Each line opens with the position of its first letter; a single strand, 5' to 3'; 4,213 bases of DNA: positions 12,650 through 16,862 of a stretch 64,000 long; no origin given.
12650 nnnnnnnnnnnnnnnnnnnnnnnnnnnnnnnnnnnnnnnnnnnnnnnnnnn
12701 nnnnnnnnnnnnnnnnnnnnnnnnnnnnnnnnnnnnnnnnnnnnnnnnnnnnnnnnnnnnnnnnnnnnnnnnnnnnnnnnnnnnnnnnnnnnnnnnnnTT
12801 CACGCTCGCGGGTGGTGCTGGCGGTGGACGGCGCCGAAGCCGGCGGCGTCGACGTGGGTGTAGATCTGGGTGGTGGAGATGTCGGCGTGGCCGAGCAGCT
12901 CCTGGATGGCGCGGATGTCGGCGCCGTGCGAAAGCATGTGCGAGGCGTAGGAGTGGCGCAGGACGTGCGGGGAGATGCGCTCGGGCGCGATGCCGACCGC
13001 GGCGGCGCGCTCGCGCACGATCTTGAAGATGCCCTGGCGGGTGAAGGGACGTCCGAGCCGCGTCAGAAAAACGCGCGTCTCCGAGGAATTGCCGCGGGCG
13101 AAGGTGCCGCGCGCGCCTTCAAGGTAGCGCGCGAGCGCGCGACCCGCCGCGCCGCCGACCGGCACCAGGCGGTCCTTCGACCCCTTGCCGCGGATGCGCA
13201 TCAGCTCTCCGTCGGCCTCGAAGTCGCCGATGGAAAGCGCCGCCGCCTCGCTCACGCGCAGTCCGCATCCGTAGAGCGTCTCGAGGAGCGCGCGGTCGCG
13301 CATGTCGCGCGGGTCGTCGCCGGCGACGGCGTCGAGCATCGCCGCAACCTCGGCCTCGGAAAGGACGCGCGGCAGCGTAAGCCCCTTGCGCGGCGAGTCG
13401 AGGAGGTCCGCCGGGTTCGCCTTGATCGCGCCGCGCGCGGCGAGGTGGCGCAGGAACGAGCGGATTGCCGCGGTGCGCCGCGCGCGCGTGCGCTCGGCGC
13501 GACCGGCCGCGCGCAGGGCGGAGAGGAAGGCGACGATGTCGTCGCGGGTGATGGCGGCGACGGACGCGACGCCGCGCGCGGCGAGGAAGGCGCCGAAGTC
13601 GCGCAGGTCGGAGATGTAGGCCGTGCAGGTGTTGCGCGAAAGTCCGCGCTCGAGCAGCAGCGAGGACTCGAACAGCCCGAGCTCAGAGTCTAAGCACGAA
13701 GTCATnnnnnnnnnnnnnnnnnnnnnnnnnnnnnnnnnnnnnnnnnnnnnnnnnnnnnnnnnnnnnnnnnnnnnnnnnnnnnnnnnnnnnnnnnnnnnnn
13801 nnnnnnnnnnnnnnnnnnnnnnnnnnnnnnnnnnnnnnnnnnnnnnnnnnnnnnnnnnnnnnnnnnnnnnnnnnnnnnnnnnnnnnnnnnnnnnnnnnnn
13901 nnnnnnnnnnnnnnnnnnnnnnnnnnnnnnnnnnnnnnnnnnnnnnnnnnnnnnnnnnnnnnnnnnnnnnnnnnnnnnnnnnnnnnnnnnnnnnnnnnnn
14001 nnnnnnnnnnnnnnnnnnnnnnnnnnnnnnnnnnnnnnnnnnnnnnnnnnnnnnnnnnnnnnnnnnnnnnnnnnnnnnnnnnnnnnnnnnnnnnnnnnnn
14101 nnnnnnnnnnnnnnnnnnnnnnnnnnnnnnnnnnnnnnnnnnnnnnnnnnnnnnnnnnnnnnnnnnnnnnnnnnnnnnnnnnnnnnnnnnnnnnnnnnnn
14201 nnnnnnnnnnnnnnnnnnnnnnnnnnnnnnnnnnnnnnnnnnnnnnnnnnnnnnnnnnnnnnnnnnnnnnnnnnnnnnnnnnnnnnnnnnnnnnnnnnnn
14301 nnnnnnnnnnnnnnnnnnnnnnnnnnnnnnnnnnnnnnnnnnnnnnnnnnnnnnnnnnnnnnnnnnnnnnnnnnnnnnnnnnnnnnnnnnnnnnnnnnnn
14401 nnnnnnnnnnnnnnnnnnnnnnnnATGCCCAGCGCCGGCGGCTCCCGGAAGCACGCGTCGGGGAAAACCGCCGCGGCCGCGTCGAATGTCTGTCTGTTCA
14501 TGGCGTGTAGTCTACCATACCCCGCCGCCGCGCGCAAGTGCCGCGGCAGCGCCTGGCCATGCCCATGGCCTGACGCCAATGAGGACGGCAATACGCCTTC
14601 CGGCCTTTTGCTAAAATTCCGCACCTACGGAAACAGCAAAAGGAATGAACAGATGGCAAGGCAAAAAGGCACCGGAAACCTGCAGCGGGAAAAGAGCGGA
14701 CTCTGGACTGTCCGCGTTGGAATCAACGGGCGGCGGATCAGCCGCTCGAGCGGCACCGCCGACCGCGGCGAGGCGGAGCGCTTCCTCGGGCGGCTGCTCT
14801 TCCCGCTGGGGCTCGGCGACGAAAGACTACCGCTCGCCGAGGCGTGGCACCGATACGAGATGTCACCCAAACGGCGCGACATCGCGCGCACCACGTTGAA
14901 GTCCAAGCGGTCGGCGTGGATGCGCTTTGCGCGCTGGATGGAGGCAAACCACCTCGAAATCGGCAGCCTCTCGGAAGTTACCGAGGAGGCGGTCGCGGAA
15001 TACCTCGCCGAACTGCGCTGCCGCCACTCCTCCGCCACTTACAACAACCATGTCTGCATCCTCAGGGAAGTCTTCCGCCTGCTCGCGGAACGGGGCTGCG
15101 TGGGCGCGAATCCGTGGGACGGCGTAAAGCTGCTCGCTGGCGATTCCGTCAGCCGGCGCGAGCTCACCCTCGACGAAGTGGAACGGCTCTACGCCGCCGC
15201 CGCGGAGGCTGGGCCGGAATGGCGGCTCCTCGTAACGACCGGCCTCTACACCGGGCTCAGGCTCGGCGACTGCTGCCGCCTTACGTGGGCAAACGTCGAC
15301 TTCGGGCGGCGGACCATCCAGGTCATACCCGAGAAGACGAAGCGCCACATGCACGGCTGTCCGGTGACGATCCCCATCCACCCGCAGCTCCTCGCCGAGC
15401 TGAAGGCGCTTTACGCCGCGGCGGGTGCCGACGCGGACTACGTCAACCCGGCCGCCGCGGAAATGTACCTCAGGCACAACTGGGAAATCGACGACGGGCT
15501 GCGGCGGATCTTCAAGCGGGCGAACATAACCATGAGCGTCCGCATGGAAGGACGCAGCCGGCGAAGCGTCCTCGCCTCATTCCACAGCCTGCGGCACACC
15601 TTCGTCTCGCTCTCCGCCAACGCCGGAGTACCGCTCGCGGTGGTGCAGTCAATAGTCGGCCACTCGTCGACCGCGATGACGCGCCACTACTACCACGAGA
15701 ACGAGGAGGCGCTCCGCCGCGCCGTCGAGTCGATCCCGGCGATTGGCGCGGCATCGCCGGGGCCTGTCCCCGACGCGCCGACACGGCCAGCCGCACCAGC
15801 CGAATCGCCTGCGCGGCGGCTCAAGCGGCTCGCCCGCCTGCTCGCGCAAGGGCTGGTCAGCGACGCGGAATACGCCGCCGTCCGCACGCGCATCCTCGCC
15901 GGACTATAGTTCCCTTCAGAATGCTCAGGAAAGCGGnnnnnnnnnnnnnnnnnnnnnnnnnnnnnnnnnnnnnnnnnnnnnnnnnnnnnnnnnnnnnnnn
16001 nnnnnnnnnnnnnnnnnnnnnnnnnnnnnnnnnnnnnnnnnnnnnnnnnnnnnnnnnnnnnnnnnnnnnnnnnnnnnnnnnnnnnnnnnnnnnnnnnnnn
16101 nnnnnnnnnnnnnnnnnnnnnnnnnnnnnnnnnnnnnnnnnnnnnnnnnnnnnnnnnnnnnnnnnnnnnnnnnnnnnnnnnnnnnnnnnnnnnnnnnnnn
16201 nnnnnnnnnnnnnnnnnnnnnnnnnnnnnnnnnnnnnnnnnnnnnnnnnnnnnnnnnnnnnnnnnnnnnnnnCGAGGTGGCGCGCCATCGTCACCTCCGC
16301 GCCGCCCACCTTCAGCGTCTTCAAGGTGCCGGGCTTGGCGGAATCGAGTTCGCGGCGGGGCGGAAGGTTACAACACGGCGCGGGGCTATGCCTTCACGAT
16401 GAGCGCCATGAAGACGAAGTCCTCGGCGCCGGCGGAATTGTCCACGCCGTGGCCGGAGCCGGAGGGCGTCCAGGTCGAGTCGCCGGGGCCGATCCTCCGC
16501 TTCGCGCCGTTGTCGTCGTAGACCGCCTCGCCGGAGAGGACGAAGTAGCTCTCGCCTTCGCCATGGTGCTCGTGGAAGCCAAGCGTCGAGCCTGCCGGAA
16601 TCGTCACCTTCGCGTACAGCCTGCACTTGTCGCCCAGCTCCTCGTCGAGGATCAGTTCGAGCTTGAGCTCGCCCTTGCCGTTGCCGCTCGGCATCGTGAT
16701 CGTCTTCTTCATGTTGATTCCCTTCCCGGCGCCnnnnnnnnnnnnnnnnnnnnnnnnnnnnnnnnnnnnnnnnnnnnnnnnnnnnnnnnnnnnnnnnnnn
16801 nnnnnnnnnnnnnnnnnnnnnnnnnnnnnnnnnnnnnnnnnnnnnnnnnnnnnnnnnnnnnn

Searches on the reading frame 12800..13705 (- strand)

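Call 53: search_protein_families(library=pfam, proteins=[window:12800-13705:-], max_evalue=0.001)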
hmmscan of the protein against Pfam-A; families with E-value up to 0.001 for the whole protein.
window:12800-13705:- (301 aa): 3 families
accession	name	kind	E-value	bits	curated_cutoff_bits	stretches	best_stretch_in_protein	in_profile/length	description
PF00589.27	Phage_integrase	-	7.2e-44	150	27.1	1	114-287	2-170/172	Phage integrase family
PF02899.23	Phage_int_SAM_1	-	2.8e-19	69.6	22.3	1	11-92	3-83/83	Phage integrase, N-terminal SAM-like domain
PF13495.12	Phage_int_SAM_4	-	1.5e-05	25.8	27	1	20-90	12-80/85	Phage integrase, N-terminal SAM-like domain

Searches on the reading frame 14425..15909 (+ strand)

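Call 54: search_protein_families(library=pfam, proteins=[window:14425-15909:+], max_evalue=0.001)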
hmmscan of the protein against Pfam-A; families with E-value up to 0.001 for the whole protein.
window:14425-15909:+ (494 aa): 2 families
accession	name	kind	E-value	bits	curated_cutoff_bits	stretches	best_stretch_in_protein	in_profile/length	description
PF00589.27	Phage_integrase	-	3e-24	86.1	27.1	1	247-427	3-170/172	Phage integrase family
PF09851.14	SHOCT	-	0.00034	20.7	27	1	465-491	2-28/28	Short C-terminal domain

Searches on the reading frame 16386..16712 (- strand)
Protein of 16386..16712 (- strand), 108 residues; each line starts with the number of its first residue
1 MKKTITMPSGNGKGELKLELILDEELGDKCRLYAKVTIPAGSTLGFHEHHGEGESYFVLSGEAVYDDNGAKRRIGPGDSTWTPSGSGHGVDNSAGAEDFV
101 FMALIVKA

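Call 54: search_protein_families(library=pfam, proteins=[window:16386-16712:-], max_evalue=0.001)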
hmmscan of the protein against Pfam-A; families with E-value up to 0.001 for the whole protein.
window:16386-16712:- (108 aa): 3 families
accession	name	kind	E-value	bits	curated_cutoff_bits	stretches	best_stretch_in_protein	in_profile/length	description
PF07883.17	Cupin_2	-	1.6e-13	50.6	27.2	1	36-102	3-67/70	Cupin domain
PF12973.13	Cupin_7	-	4.6e-05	23.6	27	1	34-95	36-92/105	ChrR Cupin-like domain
PF05899.18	Cupin_3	-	0.00041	20.4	23.5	1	46-86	19-60/74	EutQ-like cupin domain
